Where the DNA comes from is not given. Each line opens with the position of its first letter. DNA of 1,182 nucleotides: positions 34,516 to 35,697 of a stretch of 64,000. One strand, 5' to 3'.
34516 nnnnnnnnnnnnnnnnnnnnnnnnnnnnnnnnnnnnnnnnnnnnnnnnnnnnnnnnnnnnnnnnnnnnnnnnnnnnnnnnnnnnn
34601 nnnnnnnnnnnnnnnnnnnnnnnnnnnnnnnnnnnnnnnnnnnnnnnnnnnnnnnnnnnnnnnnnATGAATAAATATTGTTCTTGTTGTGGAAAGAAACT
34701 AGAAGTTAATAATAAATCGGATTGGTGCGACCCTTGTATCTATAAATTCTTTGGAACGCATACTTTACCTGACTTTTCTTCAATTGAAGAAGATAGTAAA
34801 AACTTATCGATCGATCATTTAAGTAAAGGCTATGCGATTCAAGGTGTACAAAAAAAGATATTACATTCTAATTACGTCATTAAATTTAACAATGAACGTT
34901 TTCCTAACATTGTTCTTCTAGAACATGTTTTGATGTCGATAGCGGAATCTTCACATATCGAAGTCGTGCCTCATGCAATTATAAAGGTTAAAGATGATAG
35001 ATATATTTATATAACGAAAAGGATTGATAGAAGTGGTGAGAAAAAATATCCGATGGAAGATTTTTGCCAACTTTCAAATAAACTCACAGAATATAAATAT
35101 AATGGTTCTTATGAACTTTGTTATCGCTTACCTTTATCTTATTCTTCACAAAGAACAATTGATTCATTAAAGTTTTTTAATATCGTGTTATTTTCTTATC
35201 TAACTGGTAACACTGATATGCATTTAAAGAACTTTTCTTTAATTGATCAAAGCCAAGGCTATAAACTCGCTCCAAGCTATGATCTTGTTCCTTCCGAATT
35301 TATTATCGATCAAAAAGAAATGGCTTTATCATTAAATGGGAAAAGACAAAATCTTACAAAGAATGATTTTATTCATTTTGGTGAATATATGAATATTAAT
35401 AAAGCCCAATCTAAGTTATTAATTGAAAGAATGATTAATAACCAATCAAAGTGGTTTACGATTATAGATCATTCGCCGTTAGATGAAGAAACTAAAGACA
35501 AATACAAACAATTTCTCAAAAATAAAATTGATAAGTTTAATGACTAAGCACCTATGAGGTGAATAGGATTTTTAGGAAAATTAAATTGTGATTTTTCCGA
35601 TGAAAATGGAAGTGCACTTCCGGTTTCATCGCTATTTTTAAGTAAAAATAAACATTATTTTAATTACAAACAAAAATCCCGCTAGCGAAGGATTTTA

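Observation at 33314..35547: Split HipA toxin module: stand-alone HipS-like N-domain plus a HipT-like kinase with a zinc ribbon, and a divergent XRE regulator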

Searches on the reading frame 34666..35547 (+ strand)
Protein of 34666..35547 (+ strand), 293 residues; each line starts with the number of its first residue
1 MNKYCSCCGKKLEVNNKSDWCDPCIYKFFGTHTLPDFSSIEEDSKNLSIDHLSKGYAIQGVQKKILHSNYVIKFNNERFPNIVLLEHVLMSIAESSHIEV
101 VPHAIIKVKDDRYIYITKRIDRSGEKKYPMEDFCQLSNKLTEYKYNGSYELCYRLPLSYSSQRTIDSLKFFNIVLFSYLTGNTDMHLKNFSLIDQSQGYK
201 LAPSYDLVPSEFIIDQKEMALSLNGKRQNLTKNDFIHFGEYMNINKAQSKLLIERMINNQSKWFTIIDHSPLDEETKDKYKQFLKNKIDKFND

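Call 3: search_protein_families(library=pfam, proteins=[window:34666-35547:+], max_evalue=0.1)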
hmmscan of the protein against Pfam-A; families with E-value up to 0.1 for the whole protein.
window:34666-35547:+ (293 aa): 2 families
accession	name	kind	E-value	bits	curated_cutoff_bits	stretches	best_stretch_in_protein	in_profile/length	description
PF07804.18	HipA_C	-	4.2e-41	141.4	30.5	1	58-260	3-209/213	HipA-like C-terminal domain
PF20095.4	DUF6485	-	0.016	16.1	24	1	3-57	5-62/70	Domain of unknown function (DUF6485)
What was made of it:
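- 34666..35547 (+): hipT: a HipA_C Ser/Thr kinase of 293 aa, the predicted toxin. HipA_C 4.2e-41 (call 3).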

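Call 4: search_protein_families(library=ncbifam, proteins=[window:34666-35547:+], max_evalue=0.1)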
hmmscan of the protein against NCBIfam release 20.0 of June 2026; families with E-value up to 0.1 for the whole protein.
window:34666-35547:+ (293 aa): 1 family
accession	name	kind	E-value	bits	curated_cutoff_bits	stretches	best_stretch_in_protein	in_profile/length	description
NF007297.0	PRK09775.1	equivalog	2.5e-09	36.4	401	1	75-215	238-377/446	type II toxin-antitoxin system HipA family toxin YjjJ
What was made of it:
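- Checked: The 293-aa ORF (34666-35547) matches HipA_C at 4.2e-41 (calls 3, 4).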

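Call 12: search_solved_structures(query=window:34666-35547:+, max_evalue=0.01, show_alignments=2)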
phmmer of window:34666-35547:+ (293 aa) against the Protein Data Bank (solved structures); distinct sequences matched with E-value up to 0.01: 16.
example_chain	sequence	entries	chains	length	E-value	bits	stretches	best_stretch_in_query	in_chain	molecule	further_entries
7vkb_A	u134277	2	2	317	1.2e-34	123.2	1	67-292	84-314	HipA_C domain-containing protein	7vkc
8ezr_B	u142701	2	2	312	1.3e-34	123.2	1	67-292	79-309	HipT(Lp)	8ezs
7wcf_A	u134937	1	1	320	4.7e-34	121.3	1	67-292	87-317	HipA_C domain-containing protein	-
7ab3_C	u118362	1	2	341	2.4e-08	37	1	68-209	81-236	HipA_C domain-containing protein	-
7ab4_C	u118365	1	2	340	2.5e-08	36.9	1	68-209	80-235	HipA_C domain-containing protein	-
7ab5_C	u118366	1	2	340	1.3e-07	34.5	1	68-208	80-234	HipA_C domain-containing protein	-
2wiu_A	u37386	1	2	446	2.7e-07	33.5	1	98-211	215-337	PROTEIN HIPA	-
3tpd_A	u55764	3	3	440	4.1e-07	32.9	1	103-211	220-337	Serine/threonine-protein kinase HipA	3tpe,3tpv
4yg7_D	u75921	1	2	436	1.8e-06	30.8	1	98-211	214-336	Serine/threonine-protein kinase HipA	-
3fbr_A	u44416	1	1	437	1.8e-06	30.8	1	98-211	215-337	Serine/threonine-protein kinase toxin HipA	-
3dnt_A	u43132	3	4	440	1.8e-06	30.8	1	98-211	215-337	Protein hipA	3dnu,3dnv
5k98_A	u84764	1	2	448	1.9e-06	30.7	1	98-211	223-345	Serine/threonine-protein kinase HipA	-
3hzi_A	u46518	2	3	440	2.9e-06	30.2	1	103-211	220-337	Protein hipA | Serine/threonine-protein kinase HipA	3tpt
3tpb_A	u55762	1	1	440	2.9e-06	30.2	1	103-211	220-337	Serine/threonine-protein kinase HipA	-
4pu5_A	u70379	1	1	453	0.00083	22.1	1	173-223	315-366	Toxin-antitoxin system toxin HipA family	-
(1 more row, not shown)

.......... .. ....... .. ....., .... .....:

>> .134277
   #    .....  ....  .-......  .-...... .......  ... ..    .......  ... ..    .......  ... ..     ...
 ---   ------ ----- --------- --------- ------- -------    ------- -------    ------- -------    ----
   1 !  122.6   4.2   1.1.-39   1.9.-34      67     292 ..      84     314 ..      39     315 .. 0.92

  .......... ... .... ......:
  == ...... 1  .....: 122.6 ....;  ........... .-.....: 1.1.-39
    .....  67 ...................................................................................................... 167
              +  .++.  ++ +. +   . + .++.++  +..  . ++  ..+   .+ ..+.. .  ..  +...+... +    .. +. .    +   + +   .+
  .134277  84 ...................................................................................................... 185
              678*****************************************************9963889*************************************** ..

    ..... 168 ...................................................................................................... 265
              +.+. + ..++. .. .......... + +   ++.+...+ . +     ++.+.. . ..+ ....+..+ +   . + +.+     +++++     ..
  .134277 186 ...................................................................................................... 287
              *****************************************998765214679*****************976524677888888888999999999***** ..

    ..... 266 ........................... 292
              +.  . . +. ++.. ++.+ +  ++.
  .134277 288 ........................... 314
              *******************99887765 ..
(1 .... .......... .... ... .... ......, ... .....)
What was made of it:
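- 34666..35547 (+): HipT(Lp) 1.2e-34 (call 12).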

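Call 14: find_homologous_proteins(query=window:34666-35547:+)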
Query window:34666-35547:+ (293 aa): 6157 proteins with E <= 0.001 among 6631 candidates; the best 120 are listed.
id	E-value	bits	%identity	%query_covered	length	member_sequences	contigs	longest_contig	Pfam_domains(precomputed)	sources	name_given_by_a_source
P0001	4.0e-195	665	100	100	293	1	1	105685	PF07804.19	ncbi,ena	-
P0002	2.1e-171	587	88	100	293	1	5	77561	PF07804.19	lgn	-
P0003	8.2e-161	552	82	100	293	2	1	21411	PF07804.19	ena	-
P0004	1.8e-157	541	82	99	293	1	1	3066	PF07804.19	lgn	-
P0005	7.3e-156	536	80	99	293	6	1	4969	PF07804.19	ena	-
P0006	8.2e-151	519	77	100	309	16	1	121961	PF07804.19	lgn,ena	-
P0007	2.0e-82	295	49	99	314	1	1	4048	PF07804.19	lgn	-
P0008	5.0e-82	294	48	99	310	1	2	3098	PF07804.19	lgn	-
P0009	1.6e-79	285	43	99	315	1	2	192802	PF07804.19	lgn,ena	-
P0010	1.9e-76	275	45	99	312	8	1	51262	PF07804.19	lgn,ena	-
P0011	1.5e-75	272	47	98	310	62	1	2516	PF07804.19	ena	-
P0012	2.9e-75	271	46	99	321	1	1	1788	PF07804.19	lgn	-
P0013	8.6e-75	270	44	98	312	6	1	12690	PF07804.19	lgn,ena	-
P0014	1.1e-73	266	46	100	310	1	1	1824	PF07804.19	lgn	-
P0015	2.2e-73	265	47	99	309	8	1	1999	PF07804.19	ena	-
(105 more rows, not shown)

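Call 18: find_encoding_contigs(protein=P0001, flank=4000, max_places=3)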
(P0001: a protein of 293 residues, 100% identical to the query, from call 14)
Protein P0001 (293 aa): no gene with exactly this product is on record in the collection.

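Call 19: find_encoding_contigs(protein=P0002, flank=5000, max_places=4)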
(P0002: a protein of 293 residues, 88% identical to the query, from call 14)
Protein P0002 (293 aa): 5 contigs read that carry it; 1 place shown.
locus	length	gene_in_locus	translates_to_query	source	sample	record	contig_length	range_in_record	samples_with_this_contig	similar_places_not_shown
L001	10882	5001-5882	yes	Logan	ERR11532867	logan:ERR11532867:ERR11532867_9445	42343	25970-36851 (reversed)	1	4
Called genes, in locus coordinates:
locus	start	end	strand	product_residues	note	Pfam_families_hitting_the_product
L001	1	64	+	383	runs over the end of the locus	-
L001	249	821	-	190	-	PF01741:MscL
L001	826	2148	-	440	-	PF19290:PmbA_TldD_2nd, PF19289:PmbA_TldD_3rd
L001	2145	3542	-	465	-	PF01523:PmbA_TldD_1st, PF19290:PmbA_TldD_2nd, PF19289:PmbA_TldD_3rd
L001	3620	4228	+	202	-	-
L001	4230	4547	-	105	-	PF12844:HTH_19, PF01381:HTH_3, PF13443:HTH_26 (weak)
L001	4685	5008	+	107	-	PF13657:Couple_hipA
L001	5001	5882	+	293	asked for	PF07804:HipA_C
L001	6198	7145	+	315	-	PF02661:Fic, PF21247:Fic-like_C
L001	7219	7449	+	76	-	-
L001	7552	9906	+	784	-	PF03235:GmrSD_N, PF07510:GmrSD_C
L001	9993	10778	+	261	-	PF13091:PLDc_2, PF09565:RE_NgoFVII, PF17726:DpnI_C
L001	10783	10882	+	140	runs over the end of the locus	PF06094:GGACT, PF13772:AIG2_2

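Call 20: find_encoding_contigs(protein=P0006, flank=5000, max_places=3)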
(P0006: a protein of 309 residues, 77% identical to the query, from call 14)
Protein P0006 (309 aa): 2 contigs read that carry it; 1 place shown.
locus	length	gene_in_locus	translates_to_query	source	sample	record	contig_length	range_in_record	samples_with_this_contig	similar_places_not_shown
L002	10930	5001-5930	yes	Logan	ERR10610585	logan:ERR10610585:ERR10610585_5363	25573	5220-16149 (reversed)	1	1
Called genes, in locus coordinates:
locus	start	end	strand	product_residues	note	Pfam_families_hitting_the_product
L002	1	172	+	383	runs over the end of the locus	-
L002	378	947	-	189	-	PF01741:MscL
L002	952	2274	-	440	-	PF19290:PmbA_TldD_2nd, PF19289:PmbA_TldD_3rd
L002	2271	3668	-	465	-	PF01523:PmbA_TldD_1st, PF19290:PmbA_TldD_2nd, PF19289:PmbA_TldD_3rd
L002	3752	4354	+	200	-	-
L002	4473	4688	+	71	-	PF13443:HTH_26 (weak), PF12844:HTH_19, PF01381:HTH_3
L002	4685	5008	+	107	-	PF13657:Couple_hipA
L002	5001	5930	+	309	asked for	PF07804:HipA_C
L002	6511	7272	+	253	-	-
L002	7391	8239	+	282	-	PF02661:Fic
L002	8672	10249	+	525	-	PF00133:tRNA-synt_1, PF01406:tRNA-synt_1e (faint), PF09334:tRNA-synt_1g, PF00133:tRNA-synt_1, PF19303:Anticodon_3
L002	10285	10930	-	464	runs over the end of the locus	PF04326:SLFN_AlbA_2, PF13749:HATPase_c_4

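Call 26: find_encoding_contigs(protein=P0003, flank=5000, max_places=3)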
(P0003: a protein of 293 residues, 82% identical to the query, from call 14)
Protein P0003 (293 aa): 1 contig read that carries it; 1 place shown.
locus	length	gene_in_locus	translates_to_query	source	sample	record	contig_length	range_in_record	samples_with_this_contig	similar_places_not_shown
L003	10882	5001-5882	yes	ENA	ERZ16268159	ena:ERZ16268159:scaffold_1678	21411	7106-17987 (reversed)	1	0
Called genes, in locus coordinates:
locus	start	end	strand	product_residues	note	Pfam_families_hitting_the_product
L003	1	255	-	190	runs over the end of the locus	PF01741:MscL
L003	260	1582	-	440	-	PF19290:PmbA_TldD_2nd, PF19289:PmbA_TldD_3rd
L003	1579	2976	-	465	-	PF01523:PmbA_TldD_1st, PF19290:PmbA_TldD_2nd, PF19289:PmbA_TldD_3rd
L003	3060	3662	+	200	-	-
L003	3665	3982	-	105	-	PF12844:HTH_19 (weak), PF01381:HTH_3, PF13443:HTH_26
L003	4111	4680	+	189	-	-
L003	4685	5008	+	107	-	PF13657:Couple_hipA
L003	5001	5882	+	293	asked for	PF07804:HipA_C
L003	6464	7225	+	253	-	-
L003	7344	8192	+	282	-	PF02661:Fic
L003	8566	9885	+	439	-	PF13173:AAA_14, PF13635:DUF4143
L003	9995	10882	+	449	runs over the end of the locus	PF13173:AAA_14, PF13635:DUF4143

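Call 27: find_encoding_contigs(protein=P0005, flank=5000, max_places=3)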
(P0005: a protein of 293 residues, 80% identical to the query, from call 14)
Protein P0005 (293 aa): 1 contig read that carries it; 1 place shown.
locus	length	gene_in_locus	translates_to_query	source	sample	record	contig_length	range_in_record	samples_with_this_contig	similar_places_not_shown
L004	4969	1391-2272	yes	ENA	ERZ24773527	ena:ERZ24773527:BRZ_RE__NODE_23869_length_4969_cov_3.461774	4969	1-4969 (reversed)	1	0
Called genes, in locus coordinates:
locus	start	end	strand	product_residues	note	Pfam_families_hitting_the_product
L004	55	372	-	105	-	PF12844:HTH_19 (weak), PF01381:HTH_3, PF13443:HTH_26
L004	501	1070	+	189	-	-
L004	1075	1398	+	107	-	PF13657:Couple_hipA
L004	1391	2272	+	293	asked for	PF07804:HipA_C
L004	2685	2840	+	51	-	-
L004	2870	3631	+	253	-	-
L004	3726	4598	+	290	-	PF02661:Fic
